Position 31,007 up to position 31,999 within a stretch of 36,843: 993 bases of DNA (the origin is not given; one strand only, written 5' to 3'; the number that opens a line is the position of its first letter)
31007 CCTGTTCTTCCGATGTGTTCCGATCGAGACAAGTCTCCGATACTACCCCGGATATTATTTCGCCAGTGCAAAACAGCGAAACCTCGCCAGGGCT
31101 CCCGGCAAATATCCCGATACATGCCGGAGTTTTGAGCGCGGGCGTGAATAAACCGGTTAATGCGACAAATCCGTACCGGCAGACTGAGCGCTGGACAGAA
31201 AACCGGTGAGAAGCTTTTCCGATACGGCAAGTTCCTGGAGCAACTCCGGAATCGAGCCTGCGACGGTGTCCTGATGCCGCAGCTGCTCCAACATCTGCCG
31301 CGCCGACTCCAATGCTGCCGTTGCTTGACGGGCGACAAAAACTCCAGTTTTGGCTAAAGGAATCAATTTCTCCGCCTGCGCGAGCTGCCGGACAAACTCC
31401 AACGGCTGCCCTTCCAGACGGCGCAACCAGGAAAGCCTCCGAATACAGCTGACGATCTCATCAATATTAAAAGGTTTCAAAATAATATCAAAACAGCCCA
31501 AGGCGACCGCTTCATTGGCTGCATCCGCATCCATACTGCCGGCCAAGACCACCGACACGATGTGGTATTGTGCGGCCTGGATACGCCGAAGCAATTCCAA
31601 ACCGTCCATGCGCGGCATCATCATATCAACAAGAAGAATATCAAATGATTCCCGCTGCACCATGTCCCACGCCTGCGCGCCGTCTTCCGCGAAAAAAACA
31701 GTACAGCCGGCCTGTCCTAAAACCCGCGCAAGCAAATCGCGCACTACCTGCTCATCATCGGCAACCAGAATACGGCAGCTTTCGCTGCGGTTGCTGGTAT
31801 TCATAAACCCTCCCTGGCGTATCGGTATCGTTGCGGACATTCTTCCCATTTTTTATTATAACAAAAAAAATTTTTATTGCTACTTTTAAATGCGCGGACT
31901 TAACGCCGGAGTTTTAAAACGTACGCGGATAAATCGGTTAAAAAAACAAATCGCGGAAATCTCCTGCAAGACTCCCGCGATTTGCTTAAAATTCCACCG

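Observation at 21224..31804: CheA-less phosphorelay fused to the flagellar switch: 12-gene minus-strand cluster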

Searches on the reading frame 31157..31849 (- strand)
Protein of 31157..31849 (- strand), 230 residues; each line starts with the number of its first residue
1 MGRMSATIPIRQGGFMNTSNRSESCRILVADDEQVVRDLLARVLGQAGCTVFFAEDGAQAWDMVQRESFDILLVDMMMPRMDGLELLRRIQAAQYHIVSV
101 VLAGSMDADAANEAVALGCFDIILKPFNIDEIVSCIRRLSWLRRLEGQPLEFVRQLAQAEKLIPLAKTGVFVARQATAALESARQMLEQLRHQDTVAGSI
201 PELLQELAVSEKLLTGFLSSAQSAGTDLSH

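Call 5: search_protein_families(library=pfam, proteins=[window:31157-31849:-], max_evalue=0.01)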
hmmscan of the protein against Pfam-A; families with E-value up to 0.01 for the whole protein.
window:31157-31849:- (230 aa): 3 families
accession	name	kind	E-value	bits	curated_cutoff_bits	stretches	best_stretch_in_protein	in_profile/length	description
PF00072.30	Response_reg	-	1.6e-28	99.5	30.2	1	27-136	1-110/111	Response regulator receiver domain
PF20161.5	VpsR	-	0.0064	16.7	23.7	0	40-136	23-120/121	VpsR domain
PF23198.2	PDE8A_N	-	0.0077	16.6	29.6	0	27-114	13-101/147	PDE8A-like, N-terminal domain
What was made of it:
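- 31157..31804 (-): Orphan response regulator: REC domain plus a ~90-aa helical tail (REC-tail). The conserved T/S switch residue is replaced by Ala. Pfam Response_reg, E 1.6e-28 (call 5).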

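Call 26: search_protein_families(library=ncbifam, proteins=[window:31157-31849:-], max_evalue=0.001)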
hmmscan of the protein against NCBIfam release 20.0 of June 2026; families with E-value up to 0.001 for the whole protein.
window:31157-31849:- (230 aa): 97 families (the best 25 are shown)
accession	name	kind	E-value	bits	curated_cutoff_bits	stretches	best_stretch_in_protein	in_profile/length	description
NF008469.0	PRK11361.1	equivalog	2.7e-22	79.1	714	1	25-155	5-135/461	acetoacetate metabolism transcriptional regulator AtoC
TIGR01818.1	ntrC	equivalog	3.6e-21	75.5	558.6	1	27-139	1-113/463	nitrogen regulation protein NR(I)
NF053512.1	nitric_RR_NosR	exception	1.2e-20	73.9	400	1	27-192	1-168/422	response regulator c-di-GMP phosphodiesterase, NosR family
NF007005.1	PRK09468.1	equivalog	3e-20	72.7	331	1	23-144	2-121/237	osmolarity response regulator transcription factor OmpR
NF046022.1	RespRegCpdRBruc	equivalog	4.3e-20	71.9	180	1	25-139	2-116/120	cell cycle two-component system response regulator CpdR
NF008176.1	PRK10923.1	equivalog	5e-20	71.5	620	1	26-139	5-118/469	nitrogen regulation protein NR(I)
NF051870.1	NAssimRespRegNtrX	equivalog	1.1e-19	70.7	600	1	26-163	3-142/452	nitrogen assimilation response regulator NtrX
NF033120.0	vanR_FM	exception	1.9e-19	70.2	460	1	25-137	4-115/231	vancomycin resistance response regulator transcription factor, VanR-F/VanR-M family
NF006900.1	PRK09390.1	equivalog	1.9e-19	70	255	1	23-138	3-118/203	response regulator FixJ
NF045505.1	RR_RssB_Pseudo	equivalog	2e-19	69.9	700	1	23-129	4-110/394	two-component system response regulator RssB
NF007969.0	PRK10693.1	equivalog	2.3e-19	69.6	329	1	26-127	9-110/337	two-component system response regulator RssB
NF041733.1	resp_reg_CseB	equivalog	1.1e-17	64.2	350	1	26-151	2-124/228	two-component system response regulator CseB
NF045944.1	ResRegRpaBCyano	equivalog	2.3e-17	63.1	330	1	28-174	1-149/229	response regulator transcription factor RpaB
NF012023.0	PRK15479.1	equivalog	2.4e-17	63.2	337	1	26-157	2-130/224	transcriptional regulator TctD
NF040534.1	resp_reg_YycF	equivalog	3.4e-17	62.5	340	1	26-147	2-120/231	response regulator YycF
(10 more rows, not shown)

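Call 70: predict_structure(protein=window:31157-31804:-)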
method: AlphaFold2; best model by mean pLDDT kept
length: 215 residues; sequences in the alignment: 1
mean_pLDDT: 67.7   pTM: 0.59
mean pLDDT of the five models: 67.7, 67.6, 65.7, 60.5, 54.5
residues with pLDDT >= 90: 22; 70-90: 68; 50-70: 94; < 50: 31
segments of 3 or more residues with pLDDT < 50: 1-7, 131-133, 147-159, 210-215
pLDDT, mean of each block of 10 residues (from residue 1): 46 87 80 85 93 87 85 87 70 72 69 67 59 51 50 44 63 64 60 63 53 40
secondary structure, 60 per line:
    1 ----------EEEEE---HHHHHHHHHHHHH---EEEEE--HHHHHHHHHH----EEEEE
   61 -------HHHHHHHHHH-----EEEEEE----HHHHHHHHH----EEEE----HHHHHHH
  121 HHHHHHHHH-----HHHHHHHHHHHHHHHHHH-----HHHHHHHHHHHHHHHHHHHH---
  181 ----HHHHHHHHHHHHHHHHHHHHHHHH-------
elements in order: E11-15 H19-31 E35-39 H42-51 E56-60 H68-77 E83-88 H93-101 E106-109 H114-129 H135-152 H158-177 H185-208
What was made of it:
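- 31157..31804 (-): The AF2 single-sequence model shows a REC fold plus three C-terminal helices; the tail has low pLDDT (call 70).
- Checked: REC with a three-helix tail, 31157-31804 (AF2, call 70; low confidence in the tail).
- Tried and rejected: The single-sequence AF2 model of REC-tail confirmed only the REC fold plus helices, and the tail had low confidence (call 70).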
